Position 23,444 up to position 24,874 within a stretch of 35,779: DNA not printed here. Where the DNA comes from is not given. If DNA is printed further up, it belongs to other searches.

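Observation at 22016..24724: Four-gene non-canonical module sits between mraY and ftsW, where murD normally lies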

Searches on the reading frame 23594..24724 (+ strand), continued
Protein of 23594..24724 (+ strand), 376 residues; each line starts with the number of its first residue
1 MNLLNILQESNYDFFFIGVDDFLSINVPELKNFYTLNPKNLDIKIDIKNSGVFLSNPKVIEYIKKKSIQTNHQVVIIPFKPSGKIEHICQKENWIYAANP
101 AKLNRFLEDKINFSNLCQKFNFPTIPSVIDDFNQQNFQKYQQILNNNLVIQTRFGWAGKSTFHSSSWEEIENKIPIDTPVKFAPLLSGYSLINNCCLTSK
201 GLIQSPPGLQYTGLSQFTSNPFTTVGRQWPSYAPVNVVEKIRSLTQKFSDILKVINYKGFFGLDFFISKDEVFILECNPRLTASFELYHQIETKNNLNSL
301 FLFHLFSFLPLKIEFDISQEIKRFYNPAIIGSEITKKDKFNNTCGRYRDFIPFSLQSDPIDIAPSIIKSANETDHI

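Call 55: search_protein_families(library=pfam, proteins=[L094:3597-4172:+, L094:4160-4813:+, L094:9306-10589:-, L090:9306-10325:+, L090:10357-10881:+, L111:3487-3822:+, L125:3028-4356:+, L106:6004-6753:+, L106:6757-7929:+, L126:4378-5841:-], max_evalue=0.001)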
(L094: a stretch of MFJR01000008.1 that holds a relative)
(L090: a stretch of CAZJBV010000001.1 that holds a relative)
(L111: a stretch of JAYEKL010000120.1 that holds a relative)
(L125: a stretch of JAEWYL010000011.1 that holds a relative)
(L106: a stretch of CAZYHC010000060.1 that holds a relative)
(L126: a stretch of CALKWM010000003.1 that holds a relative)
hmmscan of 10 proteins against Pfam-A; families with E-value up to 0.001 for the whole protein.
L094:3597-4172:+ (192 aa): 1 family
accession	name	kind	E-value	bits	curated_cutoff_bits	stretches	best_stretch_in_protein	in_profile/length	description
PF00300.27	His_Phos_1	-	7.9e-30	104.4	21.7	1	8-191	1-188/194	Histidine phosphatase superfamily (branch 1)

L094:4160-4813:+ (218 aa): 3 families
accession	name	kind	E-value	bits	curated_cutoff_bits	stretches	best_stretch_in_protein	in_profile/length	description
PF01569.27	PAP2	-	3.4e-16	59.6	27.2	1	102-214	12-121/130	PAP2 superfamily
PF14378.12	PAP2_3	-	2.4e-06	27.9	27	1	86-211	53-188/190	PAP2 superfamily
PF14360.12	PAP2_C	-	0.00019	22.4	27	1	145-210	8-68/74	PAP2 superfamily C-terminal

L094:9306-10589:- (428 aa): 1 family
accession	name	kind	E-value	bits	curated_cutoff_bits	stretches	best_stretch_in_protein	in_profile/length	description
PF01566.24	Nramp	-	1.4e-68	232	29.8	1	34-399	1-356/357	Natural resistance-associated macrophage protein-like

L090:9306-10325:+ (340 aa): 2 families
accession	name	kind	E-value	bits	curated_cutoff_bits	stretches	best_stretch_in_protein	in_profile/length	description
PF03462.23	PCRF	-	2.1e-40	139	24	1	9-193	5-194/194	PCRF domain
PF00472.26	RF-1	-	6.4e-38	129.7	35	1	203-311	3-116/116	RF-1 domain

L090:10357-10881:+ (175 aa): 0 families

L111:3487-3822:+ (112 aa): 0 families

L125:3028-4356:+ (443 aa): 1 family
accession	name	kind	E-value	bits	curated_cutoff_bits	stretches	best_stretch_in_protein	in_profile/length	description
PF00291.31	PALP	-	4.6e-50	171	35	1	114-403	1-295/295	Pyridoxal-phosphate dependent enzyme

L106:6004-6753:+ (250 aa): 5 families
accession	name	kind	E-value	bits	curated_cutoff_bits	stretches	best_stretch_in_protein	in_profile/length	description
PF08445.16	FR47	-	1.7e-09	38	22.1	1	182-238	26-82/86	FR47-like protein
PF12746.13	GNAT_acetyltran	-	4.1e-09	36.9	26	1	159-235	162-236/243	GNAT acetyltransferase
PF00583.31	Acetyltransf_1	-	1.2e-08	35.7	20.7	1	155-233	34-116/116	Acetyltransferase (GNAT) family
PF13302.13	Acetyltransf_3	-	5.9e-05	24.2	25.4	0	150-234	49-138/138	Acetyltransferase (GNAT) domain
PF13508.13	Acetyltransf_7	-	0.00051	20.8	27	1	163-234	12-83/84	Acetyltransferase (GNAT) domain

L106:6757-7929:+ (391 aa): 1 family
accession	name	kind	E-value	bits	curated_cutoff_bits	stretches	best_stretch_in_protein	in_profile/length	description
PF00291.31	PALP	-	2.7e-52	178.4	35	1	69-359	2-295/295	Pyridoxal-phosphate dependent enzyme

L126:4378-5841:- (488 aa): 3 families
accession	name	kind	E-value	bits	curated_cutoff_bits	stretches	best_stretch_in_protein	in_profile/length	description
PF00069.31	Pkinase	-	5.3e-38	131.4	31.7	1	16-245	1-220/263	Protein kinase domain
PF07714.23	PK_Tyr_Ser-Thr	-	1.1e-24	87.6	23.1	1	22-227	7-210/258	Protein tyrosine and serine/threonine kinase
PF03109.22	ABC1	-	5.9e-10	39.1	22.9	1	64-169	117-218/244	ABC1 atypical kinase-like domain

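Call 64: search_protein_families(library=ncbifam, proteins=[L115:5530-6852:+, L115:4691-5683:+, L115:3563-4687:+, L115:2778-3785:+, L115:9259-9645:+, L125:1423-2976:+, L095:6356-7717:+, L095:9756-10619:+, L095:10619-12088:+, L095:12137-13285:+], max_evalue=1e-12)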
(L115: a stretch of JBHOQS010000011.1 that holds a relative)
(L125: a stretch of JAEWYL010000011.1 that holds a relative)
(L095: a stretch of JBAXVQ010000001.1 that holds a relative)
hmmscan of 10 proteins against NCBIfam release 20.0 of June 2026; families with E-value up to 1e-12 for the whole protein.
L115:5530-6852:+ (441 aa): 4 families
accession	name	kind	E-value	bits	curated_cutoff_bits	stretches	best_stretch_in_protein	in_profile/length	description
TIGR03589.1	PseB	equivalog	3.8e-34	118.1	407.75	1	97-362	4-260/324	UDP-N-acetylglucosamine 4,6-dehydratase (inverting)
TIGR04130.1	FnlA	equivalog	1.4e-28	99.8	730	1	98-363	5-264/337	UDP-N-acetylglucosamine 4,6-dehydratase/5-epimerase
TIGR01214.1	rmlD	equivalog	9.1e-20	70.9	224.05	1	99-300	1-188/285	dTDP-4-dehydrorhamnose reductase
TIGR01179.1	galE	equivalog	5e-16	58.4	262.3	1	99-268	1-180/332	UDP-glucose 4-epimerase GalE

L115:4691-5683:+ (331 aa): 0 families

L115:3563-4687:+ (375 aa): 13 families
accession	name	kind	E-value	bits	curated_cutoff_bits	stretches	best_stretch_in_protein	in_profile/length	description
TIGR04180.1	EDH_00030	hypoth_equivalog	7.5e-40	136.8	475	1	77-354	1-296/297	NAD-dependent 4,6-dehydratase LegB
TIGR01179.1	galE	equivalog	1.9e-37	128.8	262.3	1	77-245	2-185/332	UDP-glucose 4-epimerase GalE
TIGR01181.1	dTDP_gluc_dehyt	equivalog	2.4e-34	118.9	365.1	1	77-371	2-315/321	dTDP-glucose 4,6-dehydratase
TIGR02197.1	heptose_epim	equivalog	5.1e-29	101.4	274.6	1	77-368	1-314/316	ADP-glyceromanno-heptose 6-epimerase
NF042422.1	oxyalk_red_OleD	equivalog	6.7e-23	81.6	580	1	76-319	2-250/329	2-alkyl-3-oxoalkanoate reductase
NF011728.1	PRK15181.1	equivalog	5.3e-20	71.7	760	1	121-367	77-337/348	Vi polysaccharide biosynthesis UDP-N-acetylglucosaminuronic acid C-4 epimerase TviC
NF007956.0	PRK10675.1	subfamily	5.4e-19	68.5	394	1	76-238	2-182/338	UDP-glucose 4-epimerase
TIGR03466.1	HpnA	hypoth_equivalog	3e-17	62.5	367.65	1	76-324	2-251/327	hopanoid-associated sugar epimerase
NF058621.1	DiazavRedAvaA7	equivalog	1.3e-16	61.1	400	1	76-302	2-231/304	3-diazoavenalumate denitrifying reductase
TIGR01214.1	rmlD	equivalog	2.7e-16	59.5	224.05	1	77-323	2-230/285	dTDP-4-dehydrorhamnose reductase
NF007582.0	PRK10217.1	equivalog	3.5e-15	55.9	698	1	78-303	5-254/355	dTDP-glucose 4,6-dehydratase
NF042423.1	oxyalk_red_Shew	equivalog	4.1e-14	52.4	580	0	76-304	10-242/331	2-alkyl-3-oxoalkanoate reductase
NF052578.1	StrlDmthSdmBMthl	equivalog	1.2e-13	51.5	600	0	77-324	3-250/328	sterol demethylase protein SdmB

L115:2778-3785:+ (336 aa): 1 family
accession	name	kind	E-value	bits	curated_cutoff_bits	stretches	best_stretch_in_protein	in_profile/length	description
NF041015.1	UDPsulfquin_syn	equivalog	2.8e-13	49.6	575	0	199-287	232-320/384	UDP-sulfoquinovose synthase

L115:9259-9645:+ (129 aa): 0 families

L125:1423-2976:+ (518 aa): 9 families
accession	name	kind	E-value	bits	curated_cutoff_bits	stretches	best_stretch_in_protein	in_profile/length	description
TIGR01087.1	murD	equivalog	4.8e-71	240.1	211.95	1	130-485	78-420/441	UDP-N-acetylmuramoyl-L-alanine--D-glutamate ligase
TIGR01082.1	murC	equivalog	1.3e-24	87.1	335.1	1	113-381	60-324/449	UDP-N-acetylmuramate--L-alanine ligase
TIGR01143.1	murF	subfamily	6e-23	81.5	288.6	1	152-399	71-322/418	UDP-N-acetylmuramoyl-tripeptide--D-alanyl-D-alanine ligase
NF008896.0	PRK11929.1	equivalog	5e-18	64.3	1023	1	142-404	602-868/965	bifunctional UDP-N-acetylmuramoyl-L-alanyl-D-glutamate--2,6-diaminopimelate ligase MurE/UDP-N-acetylmuramoyl-tripeptide--D-alanyl-D-alanine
NF001126.0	PRK00139.1-4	equivalog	1.2e-16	60.3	373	1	227-376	195-344/486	UDP-N-acetylmuramoyl-L-alanyl-D-glutamate--2,6-diaminopimelate ligase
TIGR01085.1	murE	subfamily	1.6e-16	60.3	257.3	0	228-379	180-337/472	UDP-N-acetylmuramyl-tripeptide synthetase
NF001124.0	PRK00139.1-2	equivalog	2.5e-16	59.5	476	0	227-395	200-371/500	UDP-N-acetylmuramoyl-L-alanyl-D-glutamate--2,6-diaminopimelate ligase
NF053645.1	pMurC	equivalog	1.7e-14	53.4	560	0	136-274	82-227/492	pseudomurein biosynthesis peptide ligase pMurC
TIGR02068.2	cya_phycin_syn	equivalog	7e-14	50.8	850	0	228-479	567-845/862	cyanophycin synthetase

L095:6356-7717:+ (454 aa): 3 families
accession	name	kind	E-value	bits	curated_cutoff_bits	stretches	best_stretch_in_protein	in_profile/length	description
NF009501.0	PRK12861.1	subfamily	3.6e-91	306.4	1178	1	20-381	7-359/764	NADP-dependent malic enzyme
NF010052.0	PRK13529.1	subfamily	1.5e-29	103.1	326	1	131-418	229-540/564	oxaloacetate-decarboxylating malate dehydrogenase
NF041582.1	malolactic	exception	4.6e-16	58.6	850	1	131-416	212-517/536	malolactic enzyme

L095:9756-10619:+ (288 aa): 0 families

L095:10619-12088:+ (490 aa): 18 families
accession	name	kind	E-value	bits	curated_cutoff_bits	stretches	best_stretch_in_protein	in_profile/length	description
NF009583.0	PRK13024.1-3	subfamily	4e-113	378.9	721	1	93-488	39-441/755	protein translocase subunit SecDF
TIGR01129.1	secD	equivalog_domain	6.7e-108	361.4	244.4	1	97-474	1-396/397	protein translocase subunit SecD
NF009585.0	PRK13024.1-5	equivalog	1.7e-82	277.9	1037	1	209-480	380-649/993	protein translocase subunit SecDF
NF011315.0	PRK14726.1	equivalog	9.5e-75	252.2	1249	1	121-482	159-528/855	protein translocase subunit SecDF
NF009584.0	PRK13024.1-4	equivalog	3.2e-71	240.7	1171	2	280-488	214-422/759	protein translocase subunit SecDF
NF009581.0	PRK13024.1-1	equivalog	3.4e-70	237.1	1058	2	283-489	215-421/752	protein translocase subunit SecDF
NF009545.0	PRK12933.1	equivalog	6.2e-63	213.2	728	1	129-481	236-596/604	protein translocase subunit SecD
TIGR00916.1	2A0604s01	subfamily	5.4e-60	202.9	148.6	1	238-468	2-231/231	SecD/SecF family protein translocase subunit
NF009580.0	PRK13023.1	equivalog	2.4e-47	161.6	1153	1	93-477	60-446/775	protein translocase subunit SecDF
NF009540.0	PRK12911.1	equivalog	1.3e-40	138.7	1878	1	255-480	838-1063/1403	bifunctional preprotein translocase subunit SecD/SecF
NF009582.0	PRK13024.1-2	equivalog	6.5e-36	123.6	723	1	282-487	291-496/859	protein translocase subunit SecDF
NF006218.0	PRK08343.1-4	subfamily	6.3e-31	107.6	383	1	96-478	32-388/392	preprotein translocase subunit SecD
NF046001.1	SecDF_plasm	equivalog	1.6e-28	99.3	500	1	289-488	315-513/878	protein translocase subunit SecDF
NF006216.0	PRK08343.1-2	equivalog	7e-21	74.6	519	1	288-466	308-489/506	preprotein translocase subunit SecD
TIGR00966.2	transloc_SecF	equivalog_domain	2.7e-20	73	160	1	298-475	98-276/279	protein translocase subunit SecF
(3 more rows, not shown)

L095:12137-13285:+ (383 aa): 11 families
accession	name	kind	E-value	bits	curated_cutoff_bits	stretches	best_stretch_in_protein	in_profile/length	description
TIGR00966.2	transloc_SecF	equivalog_domain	5.8e-76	255.6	160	2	154-368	80-279/279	protein translocase subunit SecF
NF009583.0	PRK13024.1-3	subfamily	1.1e-66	225.5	721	1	164-382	541-747/755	protein translocase subunit SecDF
NF009581.0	PRK13024.1-1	equivalog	6.1e-59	199.9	1058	2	163-380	534-741/752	protein translocase subunit SecDF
NF009585.0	PRK13024.1-5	equivalog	4.6e-55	187.1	1037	1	184-381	798-990/993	protein translocase subunit SecDF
NF009584.0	PRK13024.1-4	equivalog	7e-51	173.5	1171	1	150-379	525-742/759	protein translocase subunit SecDF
NF011315.0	PRK14726.1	equivalog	1.1e-48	166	1249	1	188-379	659-838/855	protein translocase subunit SecDF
TIGR00916.1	2A0604s01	subfamily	4.8e-33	114.7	148.6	1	182-358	69-231/231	SecD/SecF family protein translocase subunit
NF009580.0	PRK13023.1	equivalog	1.7e-30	106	1153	1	177-368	570-750/775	protein translocase subunit SecDF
NF009582.0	PRK13024.1-2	equivalog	5e-27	94.2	723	1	118-381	598-837/859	protein translocase subunit SecDF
NF009540.0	PRK12911.1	equivalog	8.3e-20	69.8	1878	1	179-366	1213-1392/1403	bifunctional preprotein translocase subunit SecD/SecF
NF046001.1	SecDF_plasm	equivalog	3.7e-18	65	500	1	81-378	581-856/878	protein translocase subunit SecDF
